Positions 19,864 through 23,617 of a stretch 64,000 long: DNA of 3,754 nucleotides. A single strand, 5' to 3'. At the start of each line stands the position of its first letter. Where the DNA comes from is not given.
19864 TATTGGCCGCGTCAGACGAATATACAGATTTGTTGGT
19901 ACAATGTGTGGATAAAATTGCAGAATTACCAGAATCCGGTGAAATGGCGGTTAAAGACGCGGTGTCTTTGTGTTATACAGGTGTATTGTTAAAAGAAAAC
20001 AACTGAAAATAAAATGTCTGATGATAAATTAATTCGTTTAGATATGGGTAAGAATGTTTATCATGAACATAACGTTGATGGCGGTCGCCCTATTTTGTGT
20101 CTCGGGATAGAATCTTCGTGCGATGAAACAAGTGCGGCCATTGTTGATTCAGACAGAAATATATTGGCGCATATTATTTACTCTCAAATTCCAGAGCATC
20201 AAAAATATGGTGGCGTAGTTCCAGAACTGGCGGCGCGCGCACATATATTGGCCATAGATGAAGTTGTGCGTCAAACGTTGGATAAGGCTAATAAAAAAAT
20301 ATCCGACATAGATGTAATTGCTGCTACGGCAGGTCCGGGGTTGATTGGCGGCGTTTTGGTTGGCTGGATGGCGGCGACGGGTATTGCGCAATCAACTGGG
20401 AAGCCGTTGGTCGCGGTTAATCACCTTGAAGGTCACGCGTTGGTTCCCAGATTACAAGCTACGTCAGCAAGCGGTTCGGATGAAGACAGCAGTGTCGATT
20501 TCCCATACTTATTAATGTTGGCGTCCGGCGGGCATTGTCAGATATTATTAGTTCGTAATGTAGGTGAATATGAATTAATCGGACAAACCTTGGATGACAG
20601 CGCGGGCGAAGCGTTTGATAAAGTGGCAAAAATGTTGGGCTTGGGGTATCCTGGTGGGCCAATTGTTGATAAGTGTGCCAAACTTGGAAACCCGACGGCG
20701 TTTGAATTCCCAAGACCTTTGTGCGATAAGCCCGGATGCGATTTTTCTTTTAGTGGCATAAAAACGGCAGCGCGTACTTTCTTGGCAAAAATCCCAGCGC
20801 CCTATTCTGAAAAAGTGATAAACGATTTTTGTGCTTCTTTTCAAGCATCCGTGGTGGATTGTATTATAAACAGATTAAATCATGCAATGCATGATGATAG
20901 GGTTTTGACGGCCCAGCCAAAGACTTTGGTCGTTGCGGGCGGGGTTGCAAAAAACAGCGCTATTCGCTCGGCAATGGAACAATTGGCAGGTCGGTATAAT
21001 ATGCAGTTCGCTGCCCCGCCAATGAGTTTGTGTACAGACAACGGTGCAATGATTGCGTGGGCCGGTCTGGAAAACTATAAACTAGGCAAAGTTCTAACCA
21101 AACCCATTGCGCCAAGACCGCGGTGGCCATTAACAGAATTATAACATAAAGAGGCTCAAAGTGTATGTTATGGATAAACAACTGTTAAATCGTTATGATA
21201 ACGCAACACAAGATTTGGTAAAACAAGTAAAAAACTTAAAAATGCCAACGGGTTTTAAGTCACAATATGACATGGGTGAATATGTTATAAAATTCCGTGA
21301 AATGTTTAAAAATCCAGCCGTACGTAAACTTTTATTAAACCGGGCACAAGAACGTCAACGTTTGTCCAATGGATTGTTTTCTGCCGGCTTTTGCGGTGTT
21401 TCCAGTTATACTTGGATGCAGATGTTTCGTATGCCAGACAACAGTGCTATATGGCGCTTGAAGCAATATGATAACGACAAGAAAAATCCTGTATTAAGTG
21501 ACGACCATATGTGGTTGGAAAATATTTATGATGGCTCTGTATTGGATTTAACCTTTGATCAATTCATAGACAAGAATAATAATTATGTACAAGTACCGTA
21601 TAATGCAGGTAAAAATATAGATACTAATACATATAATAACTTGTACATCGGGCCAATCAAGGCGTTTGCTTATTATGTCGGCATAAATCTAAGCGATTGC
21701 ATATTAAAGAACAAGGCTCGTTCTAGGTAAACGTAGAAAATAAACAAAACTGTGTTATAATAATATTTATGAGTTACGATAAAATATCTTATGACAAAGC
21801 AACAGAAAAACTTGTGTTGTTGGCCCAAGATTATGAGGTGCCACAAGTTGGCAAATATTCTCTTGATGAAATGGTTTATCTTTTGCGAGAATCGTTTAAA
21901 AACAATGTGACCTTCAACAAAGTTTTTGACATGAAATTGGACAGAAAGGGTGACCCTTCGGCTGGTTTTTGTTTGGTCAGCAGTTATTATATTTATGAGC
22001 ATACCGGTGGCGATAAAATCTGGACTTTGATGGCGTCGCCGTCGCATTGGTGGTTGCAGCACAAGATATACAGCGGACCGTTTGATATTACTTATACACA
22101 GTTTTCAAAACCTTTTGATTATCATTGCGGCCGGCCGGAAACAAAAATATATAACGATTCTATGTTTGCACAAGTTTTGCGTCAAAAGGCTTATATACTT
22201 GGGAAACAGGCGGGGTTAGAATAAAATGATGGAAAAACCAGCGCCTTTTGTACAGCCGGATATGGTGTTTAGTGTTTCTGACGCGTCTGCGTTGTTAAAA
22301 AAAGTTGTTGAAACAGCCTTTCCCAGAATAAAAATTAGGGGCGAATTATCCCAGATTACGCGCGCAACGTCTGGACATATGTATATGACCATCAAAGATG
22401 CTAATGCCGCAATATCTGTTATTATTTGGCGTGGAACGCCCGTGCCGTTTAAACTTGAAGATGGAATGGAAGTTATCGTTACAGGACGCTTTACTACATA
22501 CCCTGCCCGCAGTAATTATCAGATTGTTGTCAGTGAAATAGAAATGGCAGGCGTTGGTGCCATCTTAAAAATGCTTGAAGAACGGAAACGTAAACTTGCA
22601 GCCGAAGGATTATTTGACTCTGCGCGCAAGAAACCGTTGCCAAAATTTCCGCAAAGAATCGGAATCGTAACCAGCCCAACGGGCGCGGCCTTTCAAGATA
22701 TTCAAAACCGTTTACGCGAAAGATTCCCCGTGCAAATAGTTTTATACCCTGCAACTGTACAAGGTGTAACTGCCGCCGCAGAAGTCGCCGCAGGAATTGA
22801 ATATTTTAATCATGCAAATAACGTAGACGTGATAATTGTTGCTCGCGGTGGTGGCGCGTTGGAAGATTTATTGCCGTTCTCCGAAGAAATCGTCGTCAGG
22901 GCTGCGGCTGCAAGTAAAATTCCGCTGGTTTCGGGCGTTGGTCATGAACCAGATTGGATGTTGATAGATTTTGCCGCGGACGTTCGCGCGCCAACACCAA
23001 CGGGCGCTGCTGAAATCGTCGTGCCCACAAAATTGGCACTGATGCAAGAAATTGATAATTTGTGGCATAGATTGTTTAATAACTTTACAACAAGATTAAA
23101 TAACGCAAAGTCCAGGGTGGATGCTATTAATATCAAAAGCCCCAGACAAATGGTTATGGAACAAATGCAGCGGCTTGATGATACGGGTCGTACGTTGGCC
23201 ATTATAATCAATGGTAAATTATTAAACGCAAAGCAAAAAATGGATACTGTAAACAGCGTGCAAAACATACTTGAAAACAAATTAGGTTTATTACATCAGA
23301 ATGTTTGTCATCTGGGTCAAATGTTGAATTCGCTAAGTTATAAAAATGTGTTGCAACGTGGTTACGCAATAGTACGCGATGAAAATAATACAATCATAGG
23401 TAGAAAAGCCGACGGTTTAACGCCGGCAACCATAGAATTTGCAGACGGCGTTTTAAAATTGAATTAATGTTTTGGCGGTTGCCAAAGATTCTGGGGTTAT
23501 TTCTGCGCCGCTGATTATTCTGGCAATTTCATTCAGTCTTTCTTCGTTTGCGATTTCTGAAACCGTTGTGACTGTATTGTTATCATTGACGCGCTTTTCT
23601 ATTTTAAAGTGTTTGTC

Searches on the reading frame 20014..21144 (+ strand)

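Call 82: search_protein_families(library=pfam, proteins=[window:20014-21144:+], max_evalue=0.00001)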
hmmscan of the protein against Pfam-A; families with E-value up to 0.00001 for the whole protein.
window:20014-21144:+ (376 aa): 1 family
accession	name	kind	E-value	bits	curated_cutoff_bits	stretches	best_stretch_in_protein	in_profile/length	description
PF00814.31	TsaD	-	2.1e-89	300.2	24.8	1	49-349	1-264/264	tRNA N6-adenosine threonylcarbamoyltransferase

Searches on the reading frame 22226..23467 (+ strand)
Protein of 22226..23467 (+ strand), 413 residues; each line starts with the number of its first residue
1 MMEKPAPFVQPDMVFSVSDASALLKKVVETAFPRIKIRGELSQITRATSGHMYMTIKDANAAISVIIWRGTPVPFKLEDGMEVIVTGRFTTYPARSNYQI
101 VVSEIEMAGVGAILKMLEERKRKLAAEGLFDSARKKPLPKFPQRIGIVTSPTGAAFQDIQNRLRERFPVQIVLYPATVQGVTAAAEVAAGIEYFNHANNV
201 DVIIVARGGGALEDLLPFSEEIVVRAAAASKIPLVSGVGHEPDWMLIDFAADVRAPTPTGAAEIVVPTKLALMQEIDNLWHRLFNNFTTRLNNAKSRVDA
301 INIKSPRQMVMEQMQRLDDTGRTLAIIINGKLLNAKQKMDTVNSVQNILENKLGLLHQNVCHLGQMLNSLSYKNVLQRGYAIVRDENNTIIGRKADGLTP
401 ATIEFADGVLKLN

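Call 82: search_protein_families(library=pfam, proteins=[window:22226-23467:+], max_evalue=0.00001)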
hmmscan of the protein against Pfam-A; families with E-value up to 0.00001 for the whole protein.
window:22226-23467:+ (413 aa): 3 families
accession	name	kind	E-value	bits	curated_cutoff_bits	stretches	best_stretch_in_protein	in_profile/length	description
PF02601.20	Exonuc_VII_L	-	2.7e-84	283.8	35.9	1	129-410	1-312/315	Exonuclease VII, large subunit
PF13742.12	tRNA_anti_2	-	2.9e-24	85.6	27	1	15-106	1-95/95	OB-fold nucleic acid binding domain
PF01336.31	tRNA_anti-codon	-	1.2e-09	38.4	27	1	35-106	1-73/75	OB-fold nucleic acid binding domain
